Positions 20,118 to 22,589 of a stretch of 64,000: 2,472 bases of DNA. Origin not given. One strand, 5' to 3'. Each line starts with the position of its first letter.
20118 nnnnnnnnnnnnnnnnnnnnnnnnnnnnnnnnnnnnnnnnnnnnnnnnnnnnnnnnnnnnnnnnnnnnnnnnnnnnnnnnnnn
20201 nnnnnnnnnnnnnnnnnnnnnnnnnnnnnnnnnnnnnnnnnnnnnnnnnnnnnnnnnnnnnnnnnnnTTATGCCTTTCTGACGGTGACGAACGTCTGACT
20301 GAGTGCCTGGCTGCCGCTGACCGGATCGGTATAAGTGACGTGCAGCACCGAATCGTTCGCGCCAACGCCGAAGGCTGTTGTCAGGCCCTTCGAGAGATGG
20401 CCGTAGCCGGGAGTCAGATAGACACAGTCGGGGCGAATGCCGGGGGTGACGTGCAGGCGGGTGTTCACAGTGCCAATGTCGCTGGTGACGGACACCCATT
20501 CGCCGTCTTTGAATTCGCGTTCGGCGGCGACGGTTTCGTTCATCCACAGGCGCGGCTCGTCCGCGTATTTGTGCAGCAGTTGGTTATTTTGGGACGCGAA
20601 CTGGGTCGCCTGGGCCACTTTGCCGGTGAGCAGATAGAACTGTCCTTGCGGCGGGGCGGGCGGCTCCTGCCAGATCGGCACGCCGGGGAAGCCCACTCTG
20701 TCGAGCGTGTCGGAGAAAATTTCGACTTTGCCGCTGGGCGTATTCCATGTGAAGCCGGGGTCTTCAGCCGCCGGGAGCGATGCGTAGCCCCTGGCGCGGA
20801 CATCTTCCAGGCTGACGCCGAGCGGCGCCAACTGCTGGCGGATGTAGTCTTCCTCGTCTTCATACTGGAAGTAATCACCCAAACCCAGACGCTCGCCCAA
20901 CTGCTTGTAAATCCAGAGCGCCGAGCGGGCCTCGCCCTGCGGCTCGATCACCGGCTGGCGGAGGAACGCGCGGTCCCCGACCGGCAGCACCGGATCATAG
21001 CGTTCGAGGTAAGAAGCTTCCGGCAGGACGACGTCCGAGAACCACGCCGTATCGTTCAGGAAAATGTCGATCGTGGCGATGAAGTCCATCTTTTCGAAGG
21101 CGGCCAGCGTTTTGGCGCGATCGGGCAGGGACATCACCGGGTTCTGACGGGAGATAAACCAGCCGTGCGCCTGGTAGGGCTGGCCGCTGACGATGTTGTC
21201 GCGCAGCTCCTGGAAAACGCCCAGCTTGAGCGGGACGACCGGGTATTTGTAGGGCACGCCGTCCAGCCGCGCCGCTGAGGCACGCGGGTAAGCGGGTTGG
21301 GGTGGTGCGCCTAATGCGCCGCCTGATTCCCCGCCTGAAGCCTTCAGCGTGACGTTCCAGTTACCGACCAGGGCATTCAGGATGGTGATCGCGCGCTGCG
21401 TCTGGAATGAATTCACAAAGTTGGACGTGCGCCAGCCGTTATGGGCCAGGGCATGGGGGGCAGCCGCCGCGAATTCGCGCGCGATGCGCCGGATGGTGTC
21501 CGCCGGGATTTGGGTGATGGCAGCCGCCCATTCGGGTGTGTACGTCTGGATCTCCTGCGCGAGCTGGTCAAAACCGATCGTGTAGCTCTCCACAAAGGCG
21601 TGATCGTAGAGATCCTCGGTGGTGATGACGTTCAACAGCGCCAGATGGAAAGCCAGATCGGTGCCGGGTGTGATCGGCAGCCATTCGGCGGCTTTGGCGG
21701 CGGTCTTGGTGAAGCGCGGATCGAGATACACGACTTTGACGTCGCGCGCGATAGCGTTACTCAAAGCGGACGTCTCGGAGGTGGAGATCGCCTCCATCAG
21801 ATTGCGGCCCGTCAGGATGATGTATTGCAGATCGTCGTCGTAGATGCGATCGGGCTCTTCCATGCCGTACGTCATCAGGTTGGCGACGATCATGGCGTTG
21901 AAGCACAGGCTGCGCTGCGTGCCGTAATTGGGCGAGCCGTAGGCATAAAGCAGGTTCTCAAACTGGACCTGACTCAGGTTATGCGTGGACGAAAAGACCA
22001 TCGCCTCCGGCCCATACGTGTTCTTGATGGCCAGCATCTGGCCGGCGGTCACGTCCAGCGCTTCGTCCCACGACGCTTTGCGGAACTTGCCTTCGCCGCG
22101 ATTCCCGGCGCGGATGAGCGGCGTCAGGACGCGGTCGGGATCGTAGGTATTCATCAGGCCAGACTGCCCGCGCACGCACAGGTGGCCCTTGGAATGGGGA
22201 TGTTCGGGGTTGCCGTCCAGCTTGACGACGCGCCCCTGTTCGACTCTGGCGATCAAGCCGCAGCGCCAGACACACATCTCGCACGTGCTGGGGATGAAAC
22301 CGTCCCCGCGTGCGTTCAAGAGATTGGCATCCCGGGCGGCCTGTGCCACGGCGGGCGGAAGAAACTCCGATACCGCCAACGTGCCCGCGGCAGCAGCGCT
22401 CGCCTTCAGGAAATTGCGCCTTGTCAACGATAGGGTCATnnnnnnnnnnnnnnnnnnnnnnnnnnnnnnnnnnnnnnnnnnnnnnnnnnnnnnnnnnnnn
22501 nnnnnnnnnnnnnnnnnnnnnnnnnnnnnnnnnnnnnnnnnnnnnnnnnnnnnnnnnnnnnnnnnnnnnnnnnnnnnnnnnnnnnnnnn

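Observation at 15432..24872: Ten-gene operon combining a sulfur-compound molybdoenzyme module with a Rieske/cyt b/nonaheme cyt c complex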

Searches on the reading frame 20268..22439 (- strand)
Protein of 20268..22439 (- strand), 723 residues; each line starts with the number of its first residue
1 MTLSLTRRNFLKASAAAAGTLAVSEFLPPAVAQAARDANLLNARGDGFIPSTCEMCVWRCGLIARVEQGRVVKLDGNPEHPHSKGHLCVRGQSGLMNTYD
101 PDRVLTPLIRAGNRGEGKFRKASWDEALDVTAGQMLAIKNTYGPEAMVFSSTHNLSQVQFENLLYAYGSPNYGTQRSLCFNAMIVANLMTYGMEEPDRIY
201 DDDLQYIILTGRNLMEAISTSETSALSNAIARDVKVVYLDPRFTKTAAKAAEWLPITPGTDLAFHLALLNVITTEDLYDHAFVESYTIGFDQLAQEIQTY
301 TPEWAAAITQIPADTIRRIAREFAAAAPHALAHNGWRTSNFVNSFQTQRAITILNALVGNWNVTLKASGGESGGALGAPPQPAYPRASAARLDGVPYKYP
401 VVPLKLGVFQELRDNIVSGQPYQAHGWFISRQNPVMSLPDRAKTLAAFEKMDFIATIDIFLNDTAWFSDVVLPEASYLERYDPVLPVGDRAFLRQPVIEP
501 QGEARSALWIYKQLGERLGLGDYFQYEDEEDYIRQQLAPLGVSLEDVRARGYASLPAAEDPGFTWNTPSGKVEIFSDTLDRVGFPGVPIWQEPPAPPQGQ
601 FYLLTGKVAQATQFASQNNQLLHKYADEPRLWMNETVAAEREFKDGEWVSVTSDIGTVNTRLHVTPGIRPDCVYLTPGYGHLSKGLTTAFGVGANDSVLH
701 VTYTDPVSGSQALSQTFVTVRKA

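Call 4: search_protein_families(library=pfam, proteins=[window:20268-22439:-], max_evalue=0.01)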
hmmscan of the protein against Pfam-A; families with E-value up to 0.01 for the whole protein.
window:20268-22439:- (723 aa): 4 families
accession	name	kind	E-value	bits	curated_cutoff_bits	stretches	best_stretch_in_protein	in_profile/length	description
PF00384.28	Molybdopterin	-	7.5e-50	170.4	24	1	103-517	1-353/353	Molybdopterin oxidoreductase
PF01568.27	Molydop_binding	-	8.5e-18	64.8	26.8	1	601-713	1-106/110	Molydopterin dinucleotide binding domain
PF04879.21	Molybdop_Fe4S4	-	9.6e-15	54.7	22.7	1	49-99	4-54/55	Molybdopterin oxidoreductase Fe4S4 domain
PF10518.14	TAT_signal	-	5.8e-05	23.3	22.7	1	5-23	2-20/21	TAT (twin-arginine translocation) pathway signal sequence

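Call 5: search_protein_families(library=ncbifam, proteins=[window:20268-22439:-], max_evalue=0.01)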
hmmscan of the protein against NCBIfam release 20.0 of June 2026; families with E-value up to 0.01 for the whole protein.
window:20268-22439:- (723 aa): 27 families (the best 25 are shown)
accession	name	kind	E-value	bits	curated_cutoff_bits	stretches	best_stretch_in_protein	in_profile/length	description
NF012032.0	PRK15488.1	equivalog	6.3e-176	586.6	694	2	4-554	2-563/759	thiosulfate reductase PhsA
TIGR02166.1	dmsA_ynfE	subfamily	5.4e-78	262.9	777.7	3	5-292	1-304/794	DMSO/selenate family reductase complex A subunit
TIGR01591.1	Fdh-alpha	equivalog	7.6e-77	258.9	666.25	1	52-676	2-640/672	formate dehydrogenase subunit alpha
NF041884.1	selenate_YnfF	exception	4.4e-53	180.3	1650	2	5-370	1-400/798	selenate/tellurate reductase subunit YnfF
NF047855.1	AssmNtatRedNasC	equivalog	6e-52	176.8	1100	2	49-327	21-303/708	assimilatory nitrate reductase catalytic subunit NasC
TIGR03479.1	DMSO_red_II_alp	subfamily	5.7e-51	173.6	984.75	3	56-285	73-305/913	molybdopterin-dependent oxidoreductase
NF041885.1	selenate_YnfE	exception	5.3e-50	170.1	1675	1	5-373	3-406/805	selenate/tellurate reductase subunit YnfE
NF041714.1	arsenate_red_ArrA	equivalog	1.6e-46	158.8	1600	3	4-289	2-298/848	arsenate respiratory reductase molybdopterin-containing subunit ArrA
NF011566.1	PRK14990.1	exception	3.4e-46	157.6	1600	2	233-373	264-423/814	dimethylsulfoxide reductase subunit A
NF041783.2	mnquin_red_QrcB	equivalog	1.5e-45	155.6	440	2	49-506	53-491/695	menaquinone reductase molybdopterin-binding-like subunit QrcB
TIGR00509.1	bisC_fam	subfamily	2.1e-43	148.6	1017.55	3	112-360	64-336/772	molybdopterin guanine dinucleotide-containing S/N-oxide reductase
NF011682.0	PRK15102.1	equivalog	4.5e-34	117.7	909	3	231-360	255-389/829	trimethylamine-N-oxide reductase TorA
TIGR01553.1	formate-DH-alph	equivalog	1.1e-33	116.1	814.2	2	5-288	2-305/1009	formate dehydrogenase-N subunit alpha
NF010055.0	PRK13532.1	equivalog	3.5e-33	114.9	904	1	4-288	2-292/830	nitrate reductase catalytic subunit NapA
TIGR02164.1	torA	equivalog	4.7e-33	114.3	1465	3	231-361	251-386/824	trimethylamine-N-oxide reductase TorA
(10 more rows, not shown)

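Call 11: find_encoding_contigs(protein=window:20268-22439:-, flank=10000, max_places=6)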
Protein window:20268-22439:- (723 aa): no gene with exactly this product is on record in the collection.

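Call 12: find_homologous_proteins(query=window:20271-22439:-)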
Query window:20271-22439:- (723 aa): 3404 proteins with E <= 0.001 among 8000 candidates; the best 120 are listed.
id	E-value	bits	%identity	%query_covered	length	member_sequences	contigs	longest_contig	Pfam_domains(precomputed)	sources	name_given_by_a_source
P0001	0.0e+0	1672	100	100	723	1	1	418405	PF00384.28,PF01568.28,PF04879.22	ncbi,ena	-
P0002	0.0e+0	1595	94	100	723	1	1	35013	PF00384.28,PF01568.28,PF04879.22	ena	-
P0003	0.0e+0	1441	84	100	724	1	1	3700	PF00384.28,PF01568.28,PF04879.22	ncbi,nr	ncbi:MAG: molybdopterin-dependent oxidoreductase [Anaerolineae bacterium]|nr:molybdopterin-dependent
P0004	0.0e+0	1429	83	100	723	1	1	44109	PF00384.28,PF01568.28,PF04879.22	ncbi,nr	ncbi:MAG: molybdopterin-dependent oxidoreductase [Chloroflexi bacterium]|nr:molybdopterin-dependent 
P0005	0.0e+0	1428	83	100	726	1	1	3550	PF00384.28,PF01568.28,PF04879.22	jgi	jgi:thiosulfate reductase/polysulfide reductase chain A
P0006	0.0e+0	1426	83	100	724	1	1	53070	PF00384.28,PF01568.28,PF04879.22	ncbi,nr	ncbi:MAG: molybdopterin-dependent oxidoreductase [Anaerolineae bacterium]|nr:molybdopterin-dependent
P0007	0.0e+0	1426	83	100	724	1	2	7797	PF00384.28,PF01568.28,PF04879.22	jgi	jgi:thiosulfate reductase/polysulfide reductase chain A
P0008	0.0e+0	1422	83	100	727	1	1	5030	PF00384.28,PF01568.28,PF04879.22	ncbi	-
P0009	0.0e+0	1420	83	100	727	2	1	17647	PF00384.28,PF01568.28,PF04879.22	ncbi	ncbi:MAG: molybdopterin-dependent oxidoreductase [Chloroflexota bacterium]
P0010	0.0e+0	1417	83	100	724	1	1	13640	PF00384.28,PF01568.28,PF04879.22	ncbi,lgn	ncbi:MAG: molybdopterin-dependent oxidoreductase [Chloroflexota bacterium]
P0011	0.0e+0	1416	82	100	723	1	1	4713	PF00384.28,PF01568.28,PF04879.22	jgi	jgi:thiosulfate reductase/polysulfide reductase chain A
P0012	0.0e+0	1413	82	99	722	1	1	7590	PF00384.28,PF01568.28,PF04879.22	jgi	-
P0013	0.0e+0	1405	83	100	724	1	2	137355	PF00384.28,PF01568.28,PF04879.22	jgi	jgi:thiosulfate reductase/polysulfide reductase chain A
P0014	0.0e+0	1405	83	100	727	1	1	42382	PF00384.28,PF01568.28,PF04879.22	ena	-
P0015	0.0e+0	1404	82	100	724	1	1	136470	PF00384.28,PF01568.28,PF04879.22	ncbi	-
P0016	0.0e+0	1402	82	100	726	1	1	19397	PF00384.28,PF01568.28,PF04879.22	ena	-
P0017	0.0e+0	1401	82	100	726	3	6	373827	PF00384.28,PF01568.28,PF04879.22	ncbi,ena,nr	ncbi:MAG: transcriptional initiation protein Tat [Anaerolineaceae bacterium]|nr:transcriptional init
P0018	0.0e+0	1400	83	100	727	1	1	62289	PF00384.28,PF01568.28,PF04879.22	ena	-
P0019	0.0e+0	1399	81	100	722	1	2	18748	PF00384.28,PF01568.28,PF04879.22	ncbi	-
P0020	0.0e+0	1399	81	100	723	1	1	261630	PF00384.28,PF01568.28,PF04879.22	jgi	-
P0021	0.0e+0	1399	81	100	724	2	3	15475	PF00384.28,PF01568.28,PF04879.22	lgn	-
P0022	0.0e+0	1397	82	100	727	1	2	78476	PF00384.28,PF01568.28,PF04879.22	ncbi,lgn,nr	ncbi:MAG: molybdopterin-dependent oxidoreductase [Chloroflexi bacterium]|nr:molybdopterin-dependent 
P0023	0.0e+0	1395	81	100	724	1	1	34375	PF00384.28,PF01568.28,PF04879.22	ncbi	-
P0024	0.0e+0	1395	82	100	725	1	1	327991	PF00384.28,PF01568.28,PF04879.22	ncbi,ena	-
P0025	0.0e+0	1395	82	100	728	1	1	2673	PF00384.28,PF01568.28,PF04879.22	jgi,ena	-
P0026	0.0e+0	1394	82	100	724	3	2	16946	PF00384.28,PF01568.28,PF04879.22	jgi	jgi:thiosulfate reductase/polysulfide reductase chain A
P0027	0.0e+0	1394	81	100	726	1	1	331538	PF00384.28,PF01568.28,PF04879.22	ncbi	ncbi:MAG: molybdopterin-dependent oxidoreductase [Anaerolineae bacterium]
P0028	0.0e+0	1393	82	100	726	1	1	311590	PF00384.28,PF01568.28,PF04879.22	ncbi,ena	-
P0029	0.0e+0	1392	81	100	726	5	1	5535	PF00384.28,PF01568.28,PF04879.22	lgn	-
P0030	0.0e+0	1392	82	100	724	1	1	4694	PF00384.28,PF01568.28,PF04879.22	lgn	-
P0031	0.0e+0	1392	81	100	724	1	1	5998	PF00384.28,PF01568.28,PF04879.22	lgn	-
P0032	0.0e+0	1389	82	100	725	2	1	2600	PF00384.28,PF01568.28,PF04879.22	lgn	-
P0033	0.0e+0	1388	81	100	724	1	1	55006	PF00384.28,PF01568.28,PF04879.22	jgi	jgi:thiosulfate reductase/polysulfide reductase chain A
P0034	0.0e+0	1387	81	100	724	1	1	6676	PF00384.28,PF01568.28,PF04879.22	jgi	jgi:thiosulfate reductase/polysulfide reductase chain A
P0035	0.0e+0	1385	81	100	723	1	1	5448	PF00384.28,PF01568.28,PF04879.22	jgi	jgi:thiosulfate reductase/polysulfide reductase chain A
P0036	0.0e+0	1384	81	100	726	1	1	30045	PF00384.28,PF01568.28,PF04879.22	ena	-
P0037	0.0e+0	1382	80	100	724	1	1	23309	PF00384.28,PF01568.28,PF04879.22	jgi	jgi:thiosulfate reductase/polysulfide reductase chain A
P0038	0.0e+0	1380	80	100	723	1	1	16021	PF00384.28,PF01568.28,PF04879.22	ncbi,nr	ncbi:MAG: molybdopterin-dependent oxidoreductase [Anaerolinea sp.]|nr:molybdopterin-dependent oxidor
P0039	0.0e+0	1380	80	100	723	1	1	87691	PF00384.28,PF01568.28,PF04879.22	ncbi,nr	ncbi:MAG: molybdopterin-dependent oxidoreductase [Anaerolineae bacterium]|nr:molybdopterin-dependent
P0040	0.0e+0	1380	81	100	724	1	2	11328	PF00384.28,PF01568.28,PF04879.22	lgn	-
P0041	0.0e+0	1380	80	100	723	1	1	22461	PF00384.28,PF01568.28,PF04879.22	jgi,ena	-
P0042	0.0e+0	1379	80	100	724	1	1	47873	PF00384.28,PF01568.28,PF04879.22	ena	-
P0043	0.0e+0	1378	80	100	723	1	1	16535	PF00384.28,PF01568.28,PF04879.22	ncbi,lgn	-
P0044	0.0e+0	1377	80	100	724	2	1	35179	PF00384.28,PF01568.28,PF04879.22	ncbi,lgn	-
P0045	0.0e+0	1377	81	100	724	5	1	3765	PF00384.28,PF01568.28,PF04879.22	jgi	jgi:thiosulfate reductase/polysulfide reductase chain A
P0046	0.0e+0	1377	80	100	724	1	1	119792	PF00384.28,PF01568.28,PF04879.22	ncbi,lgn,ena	-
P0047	0.0e+0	1377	82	100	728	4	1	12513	PF00384.28,PF01568.28,PF04879.22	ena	-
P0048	0.0e+0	1377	80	100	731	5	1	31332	PF00384.28,PF01568.28,PF04879.22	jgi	jgi:thiosulfate reductase/polysulfide reductase chain A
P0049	0.0e+0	1376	79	100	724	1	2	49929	PF00384.28,PF01568.28,PF04879.22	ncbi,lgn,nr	ncbi:MAG: molybdopterin-dependent oxidoreductase [Anaerolineaceae bacterium]|nr:molybdopterin-depend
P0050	0.0e+0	1376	80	100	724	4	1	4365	PF00384.28,PF01568.28,PF04879.22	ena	-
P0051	0.0e+0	1375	81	100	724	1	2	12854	PF00384.28,PF01568.28,PF04879.22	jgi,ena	-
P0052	0.0e+0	1375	80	100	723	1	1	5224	PF00384.28,PF01568.28,PF04879.22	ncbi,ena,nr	ncbi:MAG TPA: molybdopterin-dependent oxidoreductase [Aggregatilineaceae bacterium]|nr:molybdopterin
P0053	0.0e+0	1375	80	100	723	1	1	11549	PF00384.28,PF01568.28,PF04879.22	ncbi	-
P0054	0.0e+0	1374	80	100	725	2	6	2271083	PF00384.28,PF01568.28,PF04879.22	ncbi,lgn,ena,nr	ncbi:MAG: transcriptional initiation protein Tat [Anaerolineaceae bacterium]|nr:transcriptional init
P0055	0.0e+0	1373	80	100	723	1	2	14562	PF00384.28,PF01568.28,PF04879.22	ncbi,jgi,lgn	-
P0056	0.0e+0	1372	80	100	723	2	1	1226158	PF00384.28,PF01568.28,PF04879.22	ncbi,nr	ncbi:MAG: molybdopterin-dependent oxidoreductase [Chloroflexi bacterium]|nr:molybdopterin-dependent 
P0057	0.0e+0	1371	80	100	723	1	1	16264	PF00384.28,PF01568.28,PF10399.15,PF04879.22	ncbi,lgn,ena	-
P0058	0.0e+0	1370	81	100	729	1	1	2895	PF00384.28,PF01568.28,PF04879.22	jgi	jgi:thiosulfate reductase/polysulfide reductase chain A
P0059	0.0e+0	1370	80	100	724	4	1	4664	PF00384.28,PF01568.28,PF04879.22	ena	-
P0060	0.0e+0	1370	80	100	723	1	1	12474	PF00384.28,PF01568.28,PF04879.22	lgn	-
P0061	0.0e+0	1368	80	100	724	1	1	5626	PF00384.28,PF01568.28,PF04879.22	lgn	-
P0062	0.0e+0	1367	79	100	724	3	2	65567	PF00384.28,PF01568.28,PF04879.22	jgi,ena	-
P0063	0.0e+0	1367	81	100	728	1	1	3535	PF00384.28,PF01568.28,PF04879.22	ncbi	-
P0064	0.0e+0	1366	80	100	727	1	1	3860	PF00384.28,PF01568.28,PF04879.22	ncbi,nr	ncbi:MAG TPA: molybdopterin-dependent oxidoreductase [Phototrophicaceae bacterium]|nr:molybdopterin-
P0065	0.0e+0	1366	83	96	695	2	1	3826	PF00384.28,PF01568.28,PF04879.22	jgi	jgi:thiosulfate reductase/polysulfide reductase chain A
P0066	0.0e+0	1361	80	99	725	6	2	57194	PF00384.28,PF01568.28,PF04879.22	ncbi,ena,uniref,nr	ncbi:MAG TPA: molybdopterin-dependent oxidoreductase [Aggregatilinea sp.]|uniref:molybdopterin-depen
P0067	0.0e+0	1360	81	100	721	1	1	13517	PF00384.28,PF01568.28,PF04879.22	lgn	-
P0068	0.0e+0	1355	78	100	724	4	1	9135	PF00384.28,PF01568.28,PF04879.22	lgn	-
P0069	0.0e+0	1354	80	99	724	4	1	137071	PF00384.28,PF01568.28,PF04879.22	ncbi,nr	ncbi:MAG: molybdopterin-dependent oxidoreductase [Anaerolineae bacterium]|nr:molybdopterin-dependent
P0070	0.0e+0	1342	78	100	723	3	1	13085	PF10518.15,PF00384.28,PF01568.28,PF04879.22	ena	-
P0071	0.0e+0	1340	78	100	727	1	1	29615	PF00384.28,PF01568.28,PF04879.22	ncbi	-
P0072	0.0e+0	1339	78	100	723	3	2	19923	PF00384.28,PF01568.28,PF04879.22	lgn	-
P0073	0.0e+0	1337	80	97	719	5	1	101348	PF00384.28,PF01568.28,PF04879.22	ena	-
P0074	0.0e+0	1325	77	100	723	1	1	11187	PF10518.15,PF00384.28,PF01568.28,PF04879.22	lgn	-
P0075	0.0e+0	1325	77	100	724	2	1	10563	PF10518.15,PF00384.28,PF01568.28,PF04879.22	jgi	jgi:thiosulfate reductase/polysulfide reductase chain A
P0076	0.0e+0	1321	77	100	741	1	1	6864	PF10518.15,PF00384.28,PF01568.28,PF04879.22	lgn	-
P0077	0.0e+0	1321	77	100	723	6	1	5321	PF00384.28,PF01568.28,PF04879.22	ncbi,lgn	-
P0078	0.0e+0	1319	77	100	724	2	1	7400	PF10518.15,PF00384.28,PF01568.28,PF04879.22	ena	-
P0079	0.0e+0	1318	84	92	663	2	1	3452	PF00384.28,PF01568.28,PF04879.22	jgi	jgi:thiosulfate reductase/polysulfide reductase chain A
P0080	0.0e+0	1317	77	100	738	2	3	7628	PF00384.28,PF01568.28,PF04879.22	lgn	-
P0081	0.0e+0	1315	76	100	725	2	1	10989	PF00384.28,PF01568.28,PF04879.22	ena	-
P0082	0.0e+0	1315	76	100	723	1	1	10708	PF10518.15,PF00384.28,PF01568.28,PF10399.15,PF04879.22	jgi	jgi:thiosulfate reductase/polysulfide reductase chain A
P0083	0.0e+0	1314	76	100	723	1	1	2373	PF10518.15,PF00384.28,PF01568.28,PF04879.22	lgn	-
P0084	0.0e+0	1313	76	100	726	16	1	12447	PF00384.28,PF01568.28,PF04879.22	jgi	jgi:thiosulfate reductase/polysulfide reductase chain A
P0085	0.0e+0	1312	76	100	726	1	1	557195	PF00384.28,PF01568.28,PF04879.22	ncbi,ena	-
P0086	0.0e+0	1311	76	100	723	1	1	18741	PF00384.28,PF01568.28,PF04879.22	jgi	jgi:thiosulfate reductase/polysulfide reductase chain A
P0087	0.0e+0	1309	80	96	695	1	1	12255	PF00384.28,PF01568.28,PF04879.22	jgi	jgi:thiosulfate reductase/polysulfide reductase chain A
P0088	0.0e+0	1309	76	100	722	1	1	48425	PF10518.15,PF00384.28,PF01568.28,PF04879.22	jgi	jgi:thiosulfate reductase/polysulfide reductase chain A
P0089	0.0e+0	1308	76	100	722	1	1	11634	PF00384.28,PF01568.28,PF04879.22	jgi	jgi:thiosulfate reductase/polysulfide reductase chain A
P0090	0.0e+0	1308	76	100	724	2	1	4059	PF10518.15,PF00384.28,PF01568.28,PF04879.22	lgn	-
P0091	0.0e+0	1307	77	100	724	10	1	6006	PF00384.28,PF01568.28,PF04879.22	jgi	-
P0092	0.0e+0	1306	76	100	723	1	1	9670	PF00384.28,PF01568.28,PF04879.22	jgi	jgi:thiosulfate reductase/polysulfide reductase chain A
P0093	0.0e+0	1306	75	100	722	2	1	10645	PF10518.15,PF00384.28,PF01568.28,PF04879.22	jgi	-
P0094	0.0e+0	1305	76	100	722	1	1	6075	PF00384.28,PF01568.28,PF04879.22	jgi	-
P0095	0.0e+0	1305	76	100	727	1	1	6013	PF00384.28,PF01568.28,PF04879.22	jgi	jgi:thiosulfate reductase/polysulfide reductase chain A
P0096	0.0e+0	1304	76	100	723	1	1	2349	PF00384.28,PF01568.28,PF04879.22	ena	-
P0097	0.0e+0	1304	76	100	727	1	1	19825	PF10518.15,PF00384.28,PF01568.28,PF10399.15,PF04879.22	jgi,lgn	jgi:thiosulfate reductase/polysulfide reductase chain A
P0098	0.0e+0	1303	76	100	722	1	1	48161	PF00384.28,PF01568.28,PF04879.22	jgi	jgi:thiosulfate reductase / polysulfide reductase chain A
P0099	0.0e+0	1302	76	100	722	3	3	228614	PF10518.15,PF00384.28,PF01568.28,PF04879.22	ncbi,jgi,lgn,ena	ncbi:MAG: molybdopterin-dependent oxidoreductase [Chloroflexota bacterium]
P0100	0.0e+0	1300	76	100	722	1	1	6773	PF00384.28,PF01568.28,PF10399.15,PF04879.22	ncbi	-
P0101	0.0e+0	1300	76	100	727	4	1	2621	PF10518.15,PF00384.28,PF01568.28,PF10399.15,PF04879.22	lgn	-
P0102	0.0e+0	1299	75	100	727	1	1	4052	PF10518.15,PF00384.28,PF01568.28,PF04879.22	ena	-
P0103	0.0e+0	1298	76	100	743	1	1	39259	PF10518.15,PF00384.28,PF01568.28,PF04879.22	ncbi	-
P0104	0.0e+0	1297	76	100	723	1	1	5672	PF00384.28,PF01568.28,PF04879.22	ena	-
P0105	0.0e+0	1297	76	100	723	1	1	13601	PF10518.15,PF00384.28,PF01568.28,PF04879.22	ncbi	-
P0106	0.0e+0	1296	75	100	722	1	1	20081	PF00384.28,PF01568.28,PF10399.15,PF04879.22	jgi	jgi:thiosulfate reductase / polysulfide reductase chain A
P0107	0.0e+0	1296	75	100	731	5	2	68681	PF00384.28,PF01568.28,PF04879.22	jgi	jgi:thiosulfate reductase/polysulfide reductase chain A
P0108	0.0e+0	1296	76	100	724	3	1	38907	PF10518.15,PF00384.28,PF01568.28,PF04879.22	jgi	jgi:thiosulfate reductase / polysulfide reductase chain A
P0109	0.0e+0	1295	76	100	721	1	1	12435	PF00384.28,PF01568.28,PF04879.22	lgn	-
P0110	0.0e+0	1295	76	100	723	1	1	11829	PF10518.15,PF00384.28,PF01568.28,PF04879.22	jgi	-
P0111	0.0e+0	1295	76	100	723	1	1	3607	PF00384.28,PF01568.28,PF04879.22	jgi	-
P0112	0.0e+0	1294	76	100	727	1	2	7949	PF10518.15,PF00384.28,PF01568.28,PF04879.22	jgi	-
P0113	0.0e+0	1293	75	100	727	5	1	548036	PF10518.15,PF00384.28,PF01568.28,PF04879.22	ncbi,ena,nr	ncbi:MAG: molybdopterin-dependent oxidoreductase [Anaerolineales bacterium]|nr:molybdopterin-depende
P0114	0.0e+0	1293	75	100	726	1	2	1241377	PF00384.28,PF01568.28,PF04879.22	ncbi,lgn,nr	ncbi:MAG: molybdopterin-dependent oxidoreductase [Chloroflexi bacterium]|nr:molybdopterin-dependent 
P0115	0.0e+0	1293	76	100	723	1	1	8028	PF10518.15,PF00384.28,PF01568.28,PF04879.22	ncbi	-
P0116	0.0e+0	1292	75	100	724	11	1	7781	PF10518.15,PF00384.28,PF01568.28,PF04879.22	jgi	jgi:thiosulfate reductase/polysulfide reductase chain A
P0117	0.0e+0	1292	75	100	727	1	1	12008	PF00384.28,PF01568.28,PF04879.22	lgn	-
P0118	0.0e+0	1292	75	100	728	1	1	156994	PF10518.15,PF00384.28,PF01568.28,PF04879.22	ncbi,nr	ncbi:MAG: molybdopterin-dependent oxidoreductase [Anaerolineales bacterium]|nr:molybdopterin-depende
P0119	0.0e+0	1292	75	100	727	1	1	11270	PF00384.28,PF01568.28,PF04879.22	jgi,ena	-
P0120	0.0e+0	1292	76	100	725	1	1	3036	PF00384.28,PF01568.28,PF10399.15,PF04879.22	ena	-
